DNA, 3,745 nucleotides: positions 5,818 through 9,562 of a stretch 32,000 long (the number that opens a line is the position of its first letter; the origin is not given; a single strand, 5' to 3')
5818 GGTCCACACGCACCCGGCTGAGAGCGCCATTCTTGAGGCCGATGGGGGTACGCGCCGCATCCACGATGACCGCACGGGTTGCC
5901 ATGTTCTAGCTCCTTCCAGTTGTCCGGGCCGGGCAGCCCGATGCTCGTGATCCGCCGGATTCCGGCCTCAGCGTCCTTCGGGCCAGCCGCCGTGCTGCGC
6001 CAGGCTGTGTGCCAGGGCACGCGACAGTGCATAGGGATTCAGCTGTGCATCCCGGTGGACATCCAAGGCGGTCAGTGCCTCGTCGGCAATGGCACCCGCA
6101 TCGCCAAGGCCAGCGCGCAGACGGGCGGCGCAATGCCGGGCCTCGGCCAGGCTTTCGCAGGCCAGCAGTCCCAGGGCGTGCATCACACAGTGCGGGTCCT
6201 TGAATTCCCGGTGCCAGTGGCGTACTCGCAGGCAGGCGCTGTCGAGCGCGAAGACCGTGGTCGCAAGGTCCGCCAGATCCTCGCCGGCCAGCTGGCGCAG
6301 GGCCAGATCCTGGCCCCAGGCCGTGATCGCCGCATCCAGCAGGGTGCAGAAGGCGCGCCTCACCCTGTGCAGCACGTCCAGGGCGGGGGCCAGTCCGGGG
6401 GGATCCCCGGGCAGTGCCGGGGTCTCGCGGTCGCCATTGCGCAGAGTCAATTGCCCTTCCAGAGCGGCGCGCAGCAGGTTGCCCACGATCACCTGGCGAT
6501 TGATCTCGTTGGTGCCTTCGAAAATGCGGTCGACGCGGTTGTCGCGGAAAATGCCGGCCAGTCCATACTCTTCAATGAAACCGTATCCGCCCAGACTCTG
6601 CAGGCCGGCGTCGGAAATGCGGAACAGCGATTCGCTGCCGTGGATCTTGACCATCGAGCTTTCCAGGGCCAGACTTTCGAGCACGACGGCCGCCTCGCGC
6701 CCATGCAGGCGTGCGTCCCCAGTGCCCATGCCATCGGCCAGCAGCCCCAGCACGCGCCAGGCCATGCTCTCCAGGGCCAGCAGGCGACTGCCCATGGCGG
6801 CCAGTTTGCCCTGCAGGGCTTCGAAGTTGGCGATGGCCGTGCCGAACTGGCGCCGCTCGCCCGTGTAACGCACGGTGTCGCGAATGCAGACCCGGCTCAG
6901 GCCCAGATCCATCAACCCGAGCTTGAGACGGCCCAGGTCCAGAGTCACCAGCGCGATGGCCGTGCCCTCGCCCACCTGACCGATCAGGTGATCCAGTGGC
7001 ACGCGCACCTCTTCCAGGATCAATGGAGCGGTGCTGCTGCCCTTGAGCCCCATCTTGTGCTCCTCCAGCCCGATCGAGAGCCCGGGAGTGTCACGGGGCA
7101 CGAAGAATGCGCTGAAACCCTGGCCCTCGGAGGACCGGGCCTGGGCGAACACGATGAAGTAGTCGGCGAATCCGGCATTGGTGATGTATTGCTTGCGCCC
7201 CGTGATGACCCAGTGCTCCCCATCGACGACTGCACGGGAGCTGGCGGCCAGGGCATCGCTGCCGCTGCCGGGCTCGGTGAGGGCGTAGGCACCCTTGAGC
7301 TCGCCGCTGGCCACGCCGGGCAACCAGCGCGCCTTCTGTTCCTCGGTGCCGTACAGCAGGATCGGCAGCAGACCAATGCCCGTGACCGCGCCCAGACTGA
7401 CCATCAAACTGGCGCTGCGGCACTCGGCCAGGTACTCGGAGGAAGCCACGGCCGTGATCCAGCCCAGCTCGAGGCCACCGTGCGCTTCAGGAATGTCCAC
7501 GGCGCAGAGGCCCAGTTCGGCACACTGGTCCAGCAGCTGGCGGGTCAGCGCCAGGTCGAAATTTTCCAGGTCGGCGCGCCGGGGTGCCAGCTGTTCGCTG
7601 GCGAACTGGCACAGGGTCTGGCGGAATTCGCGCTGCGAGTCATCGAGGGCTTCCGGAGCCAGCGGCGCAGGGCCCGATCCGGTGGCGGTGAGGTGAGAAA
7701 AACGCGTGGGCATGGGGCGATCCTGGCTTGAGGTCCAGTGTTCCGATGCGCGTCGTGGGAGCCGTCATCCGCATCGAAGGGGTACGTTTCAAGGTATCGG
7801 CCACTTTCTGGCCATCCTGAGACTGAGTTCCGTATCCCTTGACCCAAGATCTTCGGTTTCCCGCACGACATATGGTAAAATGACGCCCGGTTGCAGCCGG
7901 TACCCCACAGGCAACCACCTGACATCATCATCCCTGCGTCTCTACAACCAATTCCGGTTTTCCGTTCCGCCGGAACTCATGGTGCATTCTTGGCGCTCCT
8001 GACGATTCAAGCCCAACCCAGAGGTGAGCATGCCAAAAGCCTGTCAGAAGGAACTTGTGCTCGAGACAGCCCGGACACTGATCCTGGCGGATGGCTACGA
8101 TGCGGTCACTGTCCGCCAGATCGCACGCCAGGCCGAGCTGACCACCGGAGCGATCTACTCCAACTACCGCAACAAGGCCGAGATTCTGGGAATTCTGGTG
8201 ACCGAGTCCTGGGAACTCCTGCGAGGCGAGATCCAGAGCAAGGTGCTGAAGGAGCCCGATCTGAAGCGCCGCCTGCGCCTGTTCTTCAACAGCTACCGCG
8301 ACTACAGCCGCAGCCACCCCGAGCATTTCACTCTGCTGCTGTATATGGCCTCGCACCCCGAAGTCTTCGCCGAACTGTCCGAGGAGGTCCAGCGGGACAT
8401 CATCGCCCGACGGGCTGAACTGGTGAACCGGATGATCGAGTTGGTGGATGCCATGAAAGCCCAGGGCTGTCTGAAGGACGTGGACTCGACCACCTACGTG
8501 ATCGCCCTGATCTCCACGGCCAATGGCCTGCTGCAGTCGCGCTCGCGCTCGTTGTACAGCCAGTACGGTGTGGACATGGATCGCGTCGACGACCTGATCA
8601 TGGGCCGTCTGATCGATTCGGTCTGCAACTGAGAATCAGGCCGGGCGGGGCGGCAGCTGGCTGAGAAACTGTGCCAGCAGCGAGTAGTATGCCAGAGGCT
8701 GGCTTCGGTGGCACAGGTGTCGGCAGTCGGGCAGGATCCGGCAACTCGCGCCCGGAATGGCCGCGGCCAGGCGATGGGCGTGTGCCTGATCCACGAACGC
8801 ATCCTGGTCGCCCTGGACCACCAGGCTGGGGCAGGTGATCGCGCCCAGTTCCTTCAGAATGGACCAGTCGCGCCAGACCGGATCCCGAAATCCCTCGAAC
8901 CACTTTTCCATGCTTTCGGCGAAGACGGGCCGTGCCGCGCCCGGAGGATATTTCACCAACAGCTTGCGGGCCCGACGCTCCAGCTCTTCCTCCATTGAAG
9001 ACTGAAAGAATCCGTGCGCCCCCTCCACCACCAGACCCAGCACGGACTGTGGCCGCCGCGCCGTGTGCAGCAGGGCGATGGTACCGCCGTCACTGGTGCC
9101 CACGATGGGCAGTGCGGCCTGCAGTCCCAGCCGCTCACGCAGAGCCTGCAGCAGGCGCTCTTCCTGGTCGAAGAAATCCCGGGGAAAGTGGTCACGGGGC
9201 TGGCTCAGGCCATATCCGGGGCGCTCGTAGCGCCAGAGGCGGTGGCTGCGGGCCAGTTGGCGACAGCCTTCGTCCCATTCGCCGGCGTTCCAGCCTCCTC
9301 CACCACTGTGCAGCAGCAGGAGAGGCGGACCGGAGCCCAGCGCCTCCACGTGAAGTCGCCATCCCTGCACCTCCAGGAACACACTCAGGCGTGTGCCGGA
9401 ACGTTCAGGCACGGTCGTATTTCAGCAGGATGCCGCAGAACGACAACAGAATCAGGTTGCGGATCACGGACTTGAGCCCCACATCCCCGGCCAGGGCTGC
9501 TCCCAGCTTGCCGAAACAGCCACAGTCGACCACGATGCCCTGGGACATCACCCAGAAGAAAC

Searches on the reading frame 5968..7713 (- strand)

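Call 71: search_protein_families(library=pfam, proteins=[window:5968-7713:-], max_evalue=0.001)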
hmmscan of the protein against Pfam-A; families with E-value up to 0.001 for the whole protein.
window:5968-7713:- (581 aa): 6 families
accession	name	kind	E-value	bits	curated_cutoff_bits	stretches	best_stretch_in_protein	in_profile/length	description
PF00441.29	Acyl-CoA_dh_1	-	6.4e-30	104.7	22.4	1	248-412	1-148/150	Acyl-CoA dehydrogenase, C-terminal domain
PF02771.21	Acyl-CoA_dh_N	-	9e-26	90.9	22.9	1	25-138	2-113/113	Acyl-CoA dehydrogenase, N-terminal domain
PF02770.24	Acyl-CoA_dh_M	-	1.1e-24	86.9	33.3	1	142-236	1-97/97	Acyl-CoA dehydrogenase, middle domain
PF08028.16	Acyl-CoA_dh_2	-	2.3e-05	25.1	22.7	1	266-402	4-133/134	Acyl-CoA dehydrogenase, C-terminal domain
PF22924.1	ACOX_C_alpha1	-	0.00024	21.4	27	1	280-404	26-159/169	Acyl-CoA oxidase, C-alpha1 domain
PF11794.13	HpaB_N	-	0.00085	19.4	35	0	169-221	179-234/270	4-hydroxyphenylacetate 3-hydroxylase N terminal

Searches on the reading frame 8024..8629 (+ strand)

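Call 71: search_protein_families(library=pfam, proteins=[window:8024-8629:+], max_evalue=0.001)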
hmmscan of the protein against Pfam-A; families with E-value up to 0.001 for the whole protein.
window:8024-8629:+ (202 aa): 3 families
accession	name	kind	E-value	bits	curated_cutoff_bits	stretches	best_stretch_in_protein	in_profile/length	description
PF00440.29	TetR_N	-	1.8e-11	44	24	1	13-55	2-44/47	Bacterial regulatory proteins, tetR family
PF13305.11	TetR_C_33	-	4.8e-06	27.6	26.8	1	85-187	2-94/103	Tetracyclin repressor-like, C-terminal domain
PF17932.6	TetR_C_24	-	5.7e-06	27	26.4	1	82-169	6-87/114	Tetracyclin repressor-like, C-terminal domain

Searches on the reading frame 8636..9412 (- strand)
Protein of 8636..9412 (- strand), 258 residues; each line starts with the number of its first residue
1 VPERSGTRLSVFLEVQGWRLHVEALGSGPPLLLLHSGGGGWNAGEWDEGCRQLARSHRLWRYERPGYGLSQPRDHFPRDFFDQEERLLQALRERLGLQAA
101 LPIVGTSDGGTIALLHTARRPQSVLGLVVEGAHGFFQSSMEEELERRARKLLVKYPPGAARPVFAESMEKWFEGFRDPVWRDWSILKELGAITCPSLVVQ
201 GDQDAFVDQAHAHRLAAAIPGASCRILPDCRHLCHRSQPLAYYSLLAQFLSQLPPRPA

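Call 71: search_protein_families(library=pfam, proteins=[window:8636-9412:-], max_evalue=0.001)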
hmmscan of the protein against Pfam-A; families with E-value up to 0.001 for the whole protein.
window:8636-9412:- (258 aa): 3 families
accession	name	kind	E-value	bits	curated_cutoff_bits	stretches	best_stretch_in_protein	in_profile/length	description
PF00561.26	Abhydrolase_1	-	1.2e-19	71.4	25.8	2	29-177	1-129/245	alpha/beta hydrolase fold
PF12697.13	Abhydrolase_6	-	2.5e-13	51.7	26.3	1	31-241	1-213/217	Alpha/beta hydrolase family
PF12146.15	Hydrolase_4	-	6.2e-10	39.2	27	1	38-140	12-117/239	Serine aminopeptidase, S33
